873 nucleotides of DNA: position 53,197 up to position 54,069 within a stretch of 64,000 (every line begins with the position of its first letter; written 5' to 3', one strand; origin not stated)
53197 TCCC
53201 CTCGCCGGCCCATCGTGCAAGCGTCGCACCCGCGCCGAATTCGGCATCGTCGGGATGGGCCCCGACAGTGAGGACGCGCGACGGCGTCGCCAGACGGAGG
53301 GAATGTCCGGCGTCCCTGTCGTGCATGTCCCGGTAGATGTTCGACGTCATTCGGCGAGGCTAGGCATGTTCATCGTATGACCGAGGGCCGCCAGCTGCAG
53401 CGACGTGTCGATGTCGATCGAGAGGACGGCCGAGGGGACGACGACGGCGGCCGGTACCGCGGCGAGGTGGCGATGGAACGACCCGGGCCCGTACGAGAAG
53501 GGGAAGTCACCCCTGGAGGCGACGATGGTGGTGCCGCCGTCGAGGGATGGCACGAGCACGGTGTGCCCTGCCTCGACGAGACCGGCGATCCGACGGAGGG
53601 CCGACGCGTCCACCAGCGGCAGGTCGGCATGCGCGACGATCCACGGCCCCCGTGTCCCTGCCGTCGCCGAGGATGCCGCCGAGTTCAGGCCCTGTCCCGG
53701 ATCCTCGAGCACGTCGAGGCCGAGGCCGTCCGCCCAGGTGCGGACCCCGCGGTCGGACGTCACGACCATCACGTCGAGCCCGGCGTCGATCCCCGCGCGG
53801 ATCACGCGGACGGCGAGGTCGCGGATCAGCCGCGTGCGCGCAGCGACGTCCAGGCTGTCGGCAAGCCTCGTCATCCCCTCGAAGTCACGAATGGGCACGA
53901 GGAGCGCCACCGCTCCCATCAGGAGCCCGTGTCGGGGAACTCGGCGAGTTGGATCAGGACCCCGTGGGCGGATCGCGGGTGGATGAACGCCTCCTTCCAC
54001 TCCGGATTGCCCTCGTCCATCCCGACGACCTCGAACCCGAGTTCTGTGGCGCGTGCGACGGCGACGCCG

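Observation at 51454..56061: Six-gene overlapping minus-strand operon mixing an ATPase-less amino-acid ABC transporter with VOC, CofC-like, PIG-L and saccharopine-dehydrogenase genes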

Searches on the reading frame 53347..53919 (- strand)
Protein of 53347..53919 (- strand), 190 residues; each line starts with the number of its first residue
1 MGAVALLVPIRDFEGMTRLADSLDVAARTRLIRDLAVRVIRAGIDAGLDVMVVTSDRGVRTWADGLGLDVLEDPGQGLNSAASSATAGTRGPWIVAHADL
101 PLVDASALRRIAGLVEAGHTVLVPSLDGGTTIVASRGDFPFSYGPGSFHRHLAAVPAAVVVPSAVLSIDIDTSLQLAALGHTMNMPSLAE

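Call 4: search_protein_families(library=pfam, proteins=[window:53347-53919:-], max_evalue=0.01)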
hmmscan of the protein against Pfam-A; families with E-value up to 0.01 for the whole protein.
window:53347-53919:- (190 aa): 4 families
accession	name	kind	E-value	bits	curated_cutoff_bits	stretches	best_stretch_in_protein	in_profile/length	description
PF01983.22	CofC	-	3e-17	63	22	1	6-176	3-179/217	Guanylyl transferase CofC like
PF12804.13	NTP_transf_3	-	5.9e-08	33.5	27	1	35-130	26-127/160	MobA-like NTP transferase domain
PF09837.15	DUF2064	-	2.5e-05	24.5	25.8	1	72-136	42-106/120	Uncharacterized protein conserved in bacteria (DUF2064)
PF08745.17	PIN_5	-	0.0046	16.8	27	1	48-72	168-192/205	PINc domain ribonuclease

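Call 5: search_protein_families(library=ncbifam, proteins=[window:53347-53919:-], max_evalue=0.01)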
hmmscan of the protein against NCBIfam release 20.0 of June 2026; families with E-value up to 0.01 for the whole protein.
window:53347-53919:- (190 aa): 3 families
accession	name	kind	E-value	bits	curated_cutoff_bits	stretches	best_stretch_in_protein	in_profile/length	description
TIGR03552.1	F420_cofC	equivalog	2.2e-29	102.5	105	1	6-179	2-187/196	2-phospho-L-lactate guanylyltransferase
TIGR04282.1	glyco_like_cofC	hypoth_equivalog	0.00076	19.3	134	1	17-134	15-140/189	TIGR04282 family arsenosugar biosynthesis glycosyltransferase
TIGR03875.1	RNA_lig_partner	hypoth_equivalog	0.0032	16.9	95.3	1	47-72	169-194/206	RNA ligase partner protein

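Call 6: find_encoding_contigs(protein=window:53350-53919:-, flank=10000, max_places=6)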
Protein window:53350-53919:- (190 aa): no gene with exactly this product is on record in the collection.

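Call 8: find_homologous_proteins(query=window:53350-53919:-, max_evalue=0.00001)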
Query window:53350-53919:- (190 aa): 330 proteins with E <= 0.00001 among 4464 candidates; the best 120 are listed.
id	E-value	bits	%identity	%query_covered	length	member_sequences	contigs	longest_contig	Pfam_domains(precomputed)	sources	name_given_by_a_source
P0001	2.2e-113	394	100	100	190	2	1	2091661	PF01983.22,PF12804.14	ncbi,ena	-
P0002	2.4e-87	309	81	100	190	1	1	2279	PF01983.22,PF12804.14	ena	-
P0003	1.0e-75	271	70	100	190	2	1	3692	PF01983.22,PF09837.16,PF12804.14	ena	-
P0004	1.7e-67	244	70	92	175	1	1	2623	PF01983.22,PF09837.16,PF12804.14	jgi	jgi:2-phospho-L-lactate guanylyltransferase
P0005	4.6e-67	243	70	92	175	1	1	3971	PF01983.22,PF09837.16,PF12804.14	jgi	jgi:2-phospho-L-lactate guanylyltransferase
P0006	1.5e-55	205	56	99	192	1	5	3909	PF01983.22,PF09837.16,PF12804.14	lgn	-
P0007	1.3e-54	202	58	96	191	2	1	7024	PF01983.22,PF12804.14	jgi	jgi:2-phospho-L-lactate guanylyltransferase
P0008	2.6e-54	201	57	98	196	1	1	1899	PF01983.22,PF12804.14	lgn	-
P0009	3.1e-54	201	56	95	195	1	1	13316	PF01983.22,PF12804.14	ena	-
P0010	4.5e-54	201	57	96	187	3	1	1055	PF01983.22,PF12804.14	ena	-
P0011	2.5e-52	195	57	96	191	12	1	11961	PF01983.22,PF12804.14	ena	-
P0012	4.6e-52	194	56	98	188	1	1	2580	PF01983.22,PF12804.14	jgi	jgi:2-phospho-L-lactate guanylyltransferase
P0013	6.5e-52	194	58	96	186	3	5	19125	PF01983.22,PF12804.14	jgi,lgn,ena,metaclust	metaclust:\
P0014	8.1e-52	193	54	99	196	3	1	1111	PF01983.22,PF09837.16,PF12804.14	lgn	-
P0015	1.9e-51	192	57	92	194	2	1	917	PF01983.22,PF12804.14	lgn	-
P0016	4.5e-51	191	59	92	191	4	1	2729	PF01983.22,PF12804.14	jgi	-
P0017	6.9e-51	190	56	97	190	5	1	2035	PF01983.22,PF09837.16,PF12804.14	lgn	-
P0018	8.2e-51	190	59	92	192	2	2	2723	PF01983.22,PF09837.16,PF12804.14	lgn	-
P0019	2.2e-50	189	55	92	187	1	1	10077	PF01983.22,PF12804.14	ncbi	ncbi:MAG: NTP transferase domain-containing protein [Acidimicrobiia bacterium]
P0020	5.0e-50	187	55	94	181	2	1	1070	PF01983.22,PF12804.14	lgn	-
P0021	7.2e-49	184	58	94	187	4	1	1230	PF01983.22,PF12804.14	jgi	jgi:2-phospho-L-lactate guanylyltransferase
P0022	7.8e-49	184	54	96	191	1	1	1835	PF01983.22,PF12804.14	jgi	jgi:2-phospho-L-lactate guanylyltransferase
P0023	3.6e-48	181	54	97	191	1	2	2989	PF01983.22,PF09837.16,PF12804.14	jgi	-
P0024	3.7e-48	181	52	92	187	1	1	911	PF01983.22,PF12804.14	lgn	-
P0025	4.2e-48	181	56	92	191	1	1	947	PF01983.22,PF12804.14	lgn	-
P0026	5.2e-48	181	56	92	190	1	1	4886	PF01983.22,PF12804.14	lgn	-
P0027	6.0e-48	181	53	96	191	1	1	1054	PF01983.22,PF12804.14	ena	-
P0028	6.6e-48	181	51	98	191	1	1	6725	PF01983.22,PF12804.14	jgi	jgi:2-phospho-L-lactate/phosphoenolpyruvate guanylyltransferase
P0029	1.1e-47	180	55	92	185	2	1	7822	PF01983.22,PF12804.14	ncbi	-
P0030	1.4e-47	179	55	92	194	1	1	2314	PF01983.22,PF12804.14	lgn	-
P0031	1.6e-47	179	53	97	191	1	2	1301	PF01983.22,PF12804.14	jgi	-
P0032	1.9e-47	179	52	97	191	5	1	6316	PF01983.22,PF12804.14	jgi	-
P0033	3.5e-47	178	52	97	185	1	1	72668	PF01983.22,PF09837.16,PF12804.14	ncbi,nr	ncbi:MAG: hypothetical protein BMS9Abin12_0513 [Acidimicrobiia bacterium]|nr:MAG: hypothetical prote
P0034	6.8e-47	177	57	92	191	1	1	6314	PF01983.22,PF12804.14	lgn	-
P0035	7.4e-47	177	54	97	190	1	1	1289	PF01983.22,PF12804.14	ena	-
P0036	1.2e-46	176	54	94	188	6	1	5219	PF01983.22,PF09837.16,PF12804.14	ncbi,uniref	ncbi:hypothetical protein MNBD_ACTINO01-2234 [hydrothermal vent metagenome]|uniref:2-phospho-L-lacta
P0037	1.8e-46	176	50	97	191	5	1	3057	PF01983.22,PF12804.14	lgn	-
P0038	2.1e-46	176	49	93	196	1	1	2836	PF01983.22,PF09837.16,PF12804.14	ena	-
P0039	2.3e-46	176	50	96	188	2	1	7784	PF01983.22,PF12804.14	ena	-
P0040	2.4e-46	175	52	92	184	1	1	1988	PF01983.22,PF09837.16,PF12804.14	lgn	-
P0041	3.3e-46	175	52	96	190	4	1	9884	PF01983.22,PF12804.14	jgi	jgi:2-phospho-L-lactate guanylyltransferase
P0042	7.4e-46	174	52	95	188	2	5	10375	PF01983.22,PF09837.16,PF12804.14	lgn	-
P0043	1.1e-45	173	56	92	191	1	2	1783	PF01983.22,PF12804.14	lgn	-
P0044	1.5e-45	173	48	98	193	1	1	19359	PF01983.22,PF12804.14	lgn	-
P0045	3.8e-45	172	56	91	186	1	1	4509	PF01983.22,PF12804.14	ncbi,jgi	-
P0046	4.9e-45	171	49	97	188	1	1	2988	PF01983.22,PF12804.14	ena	-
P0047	5.1e-45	171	53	94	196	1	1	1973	PF01983.22,PF12804.14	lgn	-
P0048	5.9e-45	171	49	94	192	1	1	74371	PF01983.22,PF12804.14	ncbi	ncbi:MAG: NTP transferase domain-containing protein [Acidimicrobiia bacterium]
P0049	6.0e-45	171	52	95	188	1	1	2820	PF01983.22,PF09837.16,PF12804.14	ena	-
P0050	7.1e-45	171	52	95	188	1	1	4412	PF01983.22,PF09837.16,PF12804.14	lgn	-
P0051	7.6e-45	171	51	95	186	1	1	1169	PF01983.22,PF09837.16,PF12804.14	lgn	-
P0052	9.3e-45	170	55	93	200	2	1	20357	PF01983.22,PF12804.14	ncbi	ncbi:MAG: 2-phospho-L-lactate guanylyltransferase [Acidimicrobiia bacterium]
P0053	9.9e-45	170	54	93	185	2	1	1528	PF01983.22,PF09837.16,PF12804.14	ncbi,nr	ncbi:MAG: NTP transferase domain-containing protein [Actinomycetia bacterium]|nr:NTP transferase dom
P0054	1.0e-44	170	54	91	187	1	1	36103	PF01983.22,PF12804.14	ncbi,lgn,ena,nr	ncbi:MAG: 2-phospho-L-lactate guanylyltransferase [Proteobacteria bacterium]|nr:2-phospho-L-lactate 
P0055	1.5e-44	170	52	94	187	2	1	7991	PF01983.22,PF12804.14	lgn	-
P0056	1.5e-44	170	54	96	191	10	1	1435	PF01983.22,PF12804.14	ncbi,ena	-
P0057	2.0e-44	169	55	91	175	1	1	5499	PF01983.22,PF12804.14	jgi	-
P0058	2.1e-44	169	51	92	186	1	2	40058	PF01983.22,PF12804.14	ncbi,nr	ncbi:MAG: NTP transferase domain-containing protein [Acidimicrobiia bacterium]|nr:NTP transferase do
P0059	2.6e-44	169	51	93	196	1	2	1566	PF01983.22,PF12804.14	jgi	-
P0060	2.7e-44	169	51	91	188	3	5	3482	PF01983.22,PF12804.14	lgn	-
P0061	3.7e-44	168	53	96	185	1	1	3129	PF01983.22,PF12804.14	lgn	-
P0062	3.8e-44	168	58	85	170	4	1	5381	PF01983.22,PF09837.16,PF12804.14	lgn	-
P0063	3.9e-44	168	52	92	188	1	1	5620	PF01983.22,PF09837.16,PF12804.14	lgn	-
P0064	5.0e-44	168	51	95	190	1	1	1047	PF01983.22,PF09837.16,PF12804.14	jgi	jgi:2-phospho-L-lactate guanylyltransferase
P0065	1.7e-43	166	49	97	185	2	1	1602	PF01983.22,PF12804.14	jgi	jgi:2-phospho-L-lactate guanylyltransferase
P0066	1.8e-43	166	50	97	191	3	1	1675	PF01983.22,PF12804.14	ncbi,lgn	-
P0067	2.2e-43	166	52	92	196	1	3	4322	PF01983.22,PF12804.14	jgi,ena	-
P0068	2.4e-43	166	52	95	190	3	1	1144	PF01983.22,PF09837.16,PF12804.14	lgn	-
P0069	2.8e-43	165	51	96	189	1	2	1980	PF01983.22,PF12804.14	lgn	-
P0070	3.3e-43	165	50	97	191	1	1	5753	PF01983.22,PF12804.14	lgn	-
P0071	3.5e-43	165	49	97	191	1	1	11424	PF01983.22,PF12804.14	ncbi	-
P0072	4.2e-43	165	50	92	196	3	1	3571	PF01983.22,PF12804.14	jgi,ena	-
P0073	5.3e-43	165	54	91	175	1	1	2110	PF01983.22,PF12804.14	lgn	-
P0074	5.9e-43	164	49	99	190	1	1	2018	PF01983.22,PF12804.14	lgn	-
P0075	6.2e-43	164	48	97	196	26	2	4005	PF01983.22,PF12804.14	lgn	-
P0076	7.1e-43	164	55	92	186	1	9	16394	PF01983.22,PF12804.14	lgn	-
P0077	7.7e-43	164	51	91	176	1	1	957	PF01983.22,PF09837.16,PF12804.14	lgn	-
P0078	1.4e-42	163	53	93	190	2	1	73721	PF01983.22,PF09837.16,PF12804.14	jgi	jgi:2-phospho-L-lactate guanylyltransferase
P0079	1.7e-42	163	48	97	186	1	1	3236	PF01983.22,PF09837.16,PF12804.14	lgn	-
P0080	1.9e-42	163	48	96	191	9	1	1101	PF01983.22,PF12804.14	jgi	jgi:2-phospho-L-lactate guanylyltransferase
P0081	2.7e-42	162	51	92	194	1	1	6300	PF01983.22,PF12804.14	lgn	-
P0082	2.7e-42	162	51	93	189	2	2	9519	PF01983.22,PF12804.14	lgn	-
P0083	2.8e-42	162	51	91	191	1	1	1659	PF01983.22,PF12804.14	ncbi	-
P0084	3.8e-42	162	51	97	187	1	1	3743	PF01983.22,PF09837.16,PF12804.14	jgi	jgi:2-phospho-L-lactate guanylyltransferase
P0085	4.0e-42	162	54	85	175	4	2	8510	PF01983.22,PF09837.16,PF12804.14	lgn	-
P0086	5.0e-42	161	53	92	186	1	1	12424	PF01983.22,PF12804.14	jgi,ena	jgi:2-phospho-L-lactate guanylyltransferase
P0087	6.0e-42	161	51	92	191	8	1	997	PF01983.22,PF12804.14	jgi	-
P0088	1.0e-41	160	51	97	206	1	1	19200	PF01983.22,PF12804.14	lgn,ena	-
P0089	1.1e-41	160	51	93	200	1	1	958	PF01983.22,PF12804.14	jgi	jgi:2-phospho-L-lactate/phosphoenolpyruvate guanylyltransferase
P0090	2.3e-41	159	49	94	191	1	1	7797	PF01983.22,PF09837.16,PF12804.14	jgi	jgi:2-phospho-L-lactate guanylyltransferase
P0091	3.1e-41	159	54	89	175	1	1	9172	PF01983.22,PF09837.16,PF12804.14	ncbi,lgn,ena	-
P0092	3.8e-41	158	54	86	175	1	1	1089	PF01983.22,PF12804.14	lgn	-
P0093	6.3e-41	158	53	91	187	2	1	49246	PF01983.22,PF12804.14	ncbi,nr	ncbi:MAG: NTP transferase domain-containing protein [Actinomycetia bacterium]|nr:NTP transferase dom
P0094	7.6e-41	157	50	92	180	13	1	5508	PF01983.22,PF09837.16,PF12804.14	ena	-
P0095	9.8e-41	157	51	93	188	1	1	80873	PF01983.22,PF12804.14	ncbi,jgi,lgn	-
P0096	2.2e-40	156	46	95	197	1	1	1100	PF01983.22,PF12804.14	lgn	-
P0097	2.7e-40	156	50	93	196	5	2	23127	PF01983.22,PF09837.16,PF12804.14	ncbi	-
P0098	2.7e-40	156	49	94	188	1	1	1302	PF01983.22,PF09837.16,PF12804.14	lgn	-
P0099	1.2e-39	154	51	92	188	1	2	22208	PF01983.22,PF12804.14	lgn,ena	-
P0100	1.2e-39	154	46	97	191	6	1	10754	PF01983.22,PF12804.14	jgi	-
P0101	1.4e-39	153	49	92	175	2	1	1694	PF01983.22,PF12804.14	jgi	jgi:2-phospho-L-lactate guanylyltransferase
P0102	3.6e-39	152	49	96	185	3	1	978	PF01983.22,PF12804.14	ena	-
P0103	4.0e-39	152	48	92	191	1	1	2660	PF01983.22,PF12804.14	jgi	-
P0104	6.1e-39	151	52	91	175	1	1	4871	PF01983.22,PF12804.14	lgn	-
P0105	6.5e-39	151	51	89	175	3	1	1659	PF01983.22,PF12804.14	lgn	-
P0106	8.0e-39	151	49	93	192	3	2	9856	PF01983.22,PF12804.14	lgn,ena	-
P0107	8.4e-39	151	47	93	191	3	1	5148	PF01983.22,PF12804.14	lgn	-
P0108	3.1e-38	149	46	95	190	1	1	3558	PF01983.22,PF12804.14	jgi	jgi:2-phospho-L-lactate guanylyltransferase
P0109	3.1e-38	149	52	86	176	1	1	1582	PF01983.22,PF12804.14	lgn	-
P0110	7.6e-38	148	51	86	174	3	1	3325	PF01983.22,PF09837.16,PF12804.14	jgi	jgi:2-phospho-L-lactate guanylyltransferase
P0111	1.1e-37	147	52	86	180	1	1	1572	PF01983.22,PF09837.16,PF12804.14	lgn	-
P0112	1.2e-37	147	49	89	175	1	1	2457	PF01983.22,PF12804.14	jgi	-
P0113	3.8e-37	145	54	86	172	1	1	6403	PF01983.22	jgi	-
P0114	1.7e-36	143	51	86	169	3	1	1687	PF01983.22,PF12804.14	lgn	-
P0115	1.8e-36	143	49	89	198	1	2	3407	PF01983.22,PF09837.16,PF12804.14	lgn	-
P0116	2.7e-36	143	50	89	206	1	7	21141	PF01983.22,PF09837.16,PF12804.14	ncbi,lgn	-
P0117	3.0e-36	143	50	89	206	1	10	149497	PF01983.22,PF09837.16,PF12804.14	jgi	-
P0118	6.3e-36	141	48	92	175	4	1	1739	PF01983.22,PF12804.14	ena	-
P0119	8.6e-36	141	49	92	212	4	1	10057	PF01983.22,PF09837.16,PF12804.14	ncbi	-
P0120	1.1e-35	141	49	91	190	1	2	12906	PF01983.22,PF09837.16,PF12804.14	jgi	jgi:2-phospho-L-lactate guanylyltransferase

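Call 10: find_encoding_contigs(protein=P0001, flank=10000, max_places=4)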
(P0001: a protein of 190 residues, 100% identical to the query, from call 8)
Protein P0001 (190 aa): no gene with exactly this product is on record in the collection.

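Call 12: find_encoding_contigs(protein=P0033, flank=8000, max_places=2)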
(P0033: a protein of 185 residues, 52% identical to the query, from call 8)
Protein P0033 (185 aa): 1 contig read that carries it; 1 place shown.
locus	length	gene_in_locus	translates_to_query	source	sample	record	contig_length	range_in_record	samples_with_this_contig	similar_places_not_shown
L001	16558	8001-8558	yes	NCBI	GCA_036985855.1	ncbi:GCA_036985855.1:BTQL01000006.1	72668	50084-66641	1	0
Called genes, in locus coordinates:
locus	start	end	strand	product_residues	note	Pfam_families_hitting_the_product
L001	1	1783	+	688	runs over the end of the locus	PF12229:PG_binding_4 (faint), PF04294:VanW, PF03793:PASTA (weak)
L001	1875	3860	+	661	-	PF12229:PG_binding_4, PF04294:VanW, PF03793:PASTA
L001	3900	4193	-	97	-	-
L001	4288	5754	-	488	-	PF00224:PK, PF02887:PK_C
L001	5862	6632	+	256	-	PF00497:SBP_bac_3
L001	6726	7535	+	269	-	PF00528:BPD_transp_1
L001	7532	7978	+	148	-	PF00903:Glyoxalase (faint), PF13468:Glyoxalase_3, PF13669:Glyoxalase_4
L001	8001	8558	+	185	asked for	PF01983:CofC, PF09837:DUF2064 (weak), PF12804:NTP_transf_3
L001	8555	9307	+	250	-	PF02585:PIG-L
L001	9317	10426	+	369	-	PF01262:AlaDh_PNT_C, PF01266:DAO (weak), PF02254:TrkA_N (weak), PF03435:Sacchrp_dh_NADP, PF16653:Sacchrp_dh_C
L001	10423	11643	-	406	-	PF00005:ABC_tran, PF17912:OB_MalK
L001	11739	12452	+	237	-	PF00106:adh_short, PF13561:adh_short_C2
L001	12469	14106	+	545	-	PF01266:DAO (faint), PF07992:Pyr_redox_2 (faint), PF00732:GMC_oxred_N, PF05199:GMC_oxred_C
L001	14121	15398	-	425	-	PF00999:Na_H_Exchanger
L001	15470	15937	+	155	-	-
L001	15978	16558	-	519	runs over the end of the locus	PF07690:MFS_1, PF00083:Sugar_tr, PF07690:MFS_1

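Call 13: find_encoding_contigs(protein=P0048, flank=8000, max_places=2)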
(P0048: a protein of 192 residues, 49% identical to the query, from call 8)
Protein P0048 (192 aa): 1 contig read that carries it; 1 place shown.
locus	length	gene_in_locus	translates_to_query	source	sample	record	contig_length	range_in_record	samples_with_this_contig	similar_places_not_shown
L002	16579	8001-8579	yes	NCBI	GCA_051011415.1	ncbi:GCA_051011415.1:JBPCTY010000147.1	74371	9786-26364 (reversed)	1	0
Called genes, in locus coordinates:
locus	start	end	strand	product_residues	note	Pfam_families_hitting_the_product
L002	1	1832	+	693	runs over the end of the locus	PF12229:PG_binding_4 (faint), PF04294:VanW, PF03793:PASTA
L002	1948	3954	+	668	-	PF12229:PG_binding_4 (weak), PF04294:VanW, PF03793:PASTA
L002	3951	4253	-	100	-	-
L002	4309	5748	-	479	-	PF00224:PK, PF02887:PK_C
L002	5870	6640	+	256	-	PF00497:SBP_bac_3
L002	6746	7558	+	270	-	PF00528:BPD_transp_1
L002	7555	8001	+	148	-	PF00903:Glyoxalase (weak), PF13468:Glyoxalase_3, PF13669:Glyoxalase_4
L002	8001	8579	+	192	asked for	PF01983:CofC, PF12804:NTP_transf_3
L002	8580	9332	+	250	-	PF02585:PIG-L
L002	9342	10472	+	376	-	PF01262:AlaDh_PNT_C (weak), PF01266:DAO (weak), PF03435:Sacchrp_dh_NADP, PF16653:Sacchrp_dh_C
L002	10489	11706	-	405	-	PF00005:ABC_tran, PF17912:OB_MalK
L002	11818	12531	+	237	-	PF00106:adh_short, PF13561:adh_short_C2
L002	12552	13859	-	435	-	PF00999:Na_H_Exchanger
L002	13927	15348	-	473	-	PF04294:VanW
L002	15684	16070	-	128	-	PF00903:Glyoxalase, PF18029:Glyoxalase_6 (weak), PF22677:Ble-like_N (weak)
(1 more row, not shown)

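Call 14: find_encoding_contigs(protein=P0117, flank=8000, max_places=2)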
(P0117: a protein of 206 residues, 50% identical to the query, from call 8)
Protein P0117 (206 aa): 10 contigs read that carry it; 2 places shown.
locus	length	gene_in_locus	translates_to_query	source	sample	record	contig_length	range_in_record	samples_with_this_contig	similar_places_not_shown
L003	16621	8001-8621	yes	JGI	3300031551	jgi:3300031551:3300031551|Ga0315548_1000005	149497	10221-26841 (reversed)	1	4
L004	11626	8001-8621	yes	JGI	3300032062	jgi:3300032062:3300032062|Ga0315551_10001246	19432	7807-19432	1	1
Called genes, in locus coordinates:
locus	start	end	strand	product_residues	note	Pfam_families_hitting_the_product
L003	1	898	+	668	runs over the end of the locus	PF04294:VanW, PF03793:PASTA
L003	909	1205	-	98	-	-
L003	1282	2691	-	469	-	PF00224:PK, PF02887:PK_C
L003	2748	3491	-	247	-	PF02463:SMC_N (faint), PF00005:ABC_tran, PF13304:AAA_21 (faint)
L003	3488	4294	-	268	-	PF00528:BPD_transp_1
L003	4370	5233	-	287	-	PF00497:SBP_bac_3, PF10613:Lig_chan-Glu_bd (weak)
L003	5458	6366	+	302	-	PF00892:EamA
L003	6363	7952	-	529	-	PF04675:DNA_ligase_A_N, PF01068:DNA_ligase_A_M, PF04679:DNA_ligase_A_C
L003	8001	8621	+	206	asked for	PF01983:CofC, PF12804:NTP_transf_3, PF09837:DUF2064 (faint)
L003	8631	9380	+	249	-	PF02585:PIG-L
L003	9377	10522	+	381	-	PF01262:AlaDh_PNT_C (weak), PF02254:TrkA_N (weak), PF03435:Sacchrp_dh_NADP, PF13460:NAD_binding_10 (weak), PF16653:Sacchrp_dh_C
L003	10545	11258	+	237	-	PF00106:adh_short, PF13561:adh_short_C2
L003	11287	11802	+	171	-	-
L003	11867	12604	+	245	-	PF00440:TetR_N, PF17933:TetR_C_25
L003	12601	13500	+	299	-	PF00005:ABC_tran, PF13304:AAA_21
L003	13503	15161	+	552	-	PF12679:ABC2_membrane_2, PF10920:DUF2705 (weak), PF13346:ABC2_membrane_5 (weak), PF12698:ABC2_membrane_3 (faint), PF01061:ABC2_membrane, PF12679:ABC2_membrane_2, PF12730:ABC2_membrane_4 (weak)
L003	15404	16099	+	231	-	PF26351:DUF8091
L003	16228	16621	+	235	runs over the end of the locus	PF00005:ABC_tran, PF13304:AAA_21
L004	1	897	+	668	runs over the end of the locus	PF04294:VanW, PF03793:PASTA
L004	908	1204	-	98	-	-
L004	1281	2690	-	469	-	PF00224:PK, PF02887:PK_C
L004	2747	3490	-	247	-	PF02463:SMC_N (faint), PF00005:ABC_tran, PF13304:AAA_21 (faint)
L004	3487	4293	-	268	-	PF00528:BPD_transp_1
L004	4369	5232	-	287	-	PF00497:SBP_bac_3, PF10613:Lig_chan-Glu_bd (weak)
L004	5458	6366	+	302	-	PF00892:EamA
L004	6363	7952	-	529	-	PF04675:DNA_ligase_A_N, PF01068:DNA_ligase_A_M, PF04679:DNA_ligase_A_C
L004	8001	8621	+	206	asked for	PF01983:CofC, PF12804:NTP_transf_3, PF09837:DUF2064 (faint)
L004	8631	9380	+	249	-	PF02585:PIG-L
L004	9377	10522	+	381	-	PF01262:AlaDh_PNT_C (weak), PF02254:TrkA_N (weak), PF03435:Sacchrp_dh_NADP, PF13460:NAD_binding_10 (weak), PF16653:Sacchrp_dh_C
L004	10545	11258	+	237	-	PF00106:adh_short, PF13561:adh_short_C2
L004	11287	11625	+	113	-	?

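Call 20: search_solved_structures(query=P0001, max_evalue=0.01, show_alignments=2)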
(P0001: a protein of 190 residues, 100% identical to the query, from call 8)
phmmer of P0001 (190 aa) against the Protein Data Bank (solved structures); distinct sequences matched with E-value up to 0.01: 1.
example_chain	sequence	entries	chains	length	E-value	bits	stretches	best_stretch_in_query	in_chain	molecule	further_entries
6bwg_A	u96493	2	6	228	0.00021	24.1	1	3-179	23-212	2-phospho-L-lactate guanylyltransferase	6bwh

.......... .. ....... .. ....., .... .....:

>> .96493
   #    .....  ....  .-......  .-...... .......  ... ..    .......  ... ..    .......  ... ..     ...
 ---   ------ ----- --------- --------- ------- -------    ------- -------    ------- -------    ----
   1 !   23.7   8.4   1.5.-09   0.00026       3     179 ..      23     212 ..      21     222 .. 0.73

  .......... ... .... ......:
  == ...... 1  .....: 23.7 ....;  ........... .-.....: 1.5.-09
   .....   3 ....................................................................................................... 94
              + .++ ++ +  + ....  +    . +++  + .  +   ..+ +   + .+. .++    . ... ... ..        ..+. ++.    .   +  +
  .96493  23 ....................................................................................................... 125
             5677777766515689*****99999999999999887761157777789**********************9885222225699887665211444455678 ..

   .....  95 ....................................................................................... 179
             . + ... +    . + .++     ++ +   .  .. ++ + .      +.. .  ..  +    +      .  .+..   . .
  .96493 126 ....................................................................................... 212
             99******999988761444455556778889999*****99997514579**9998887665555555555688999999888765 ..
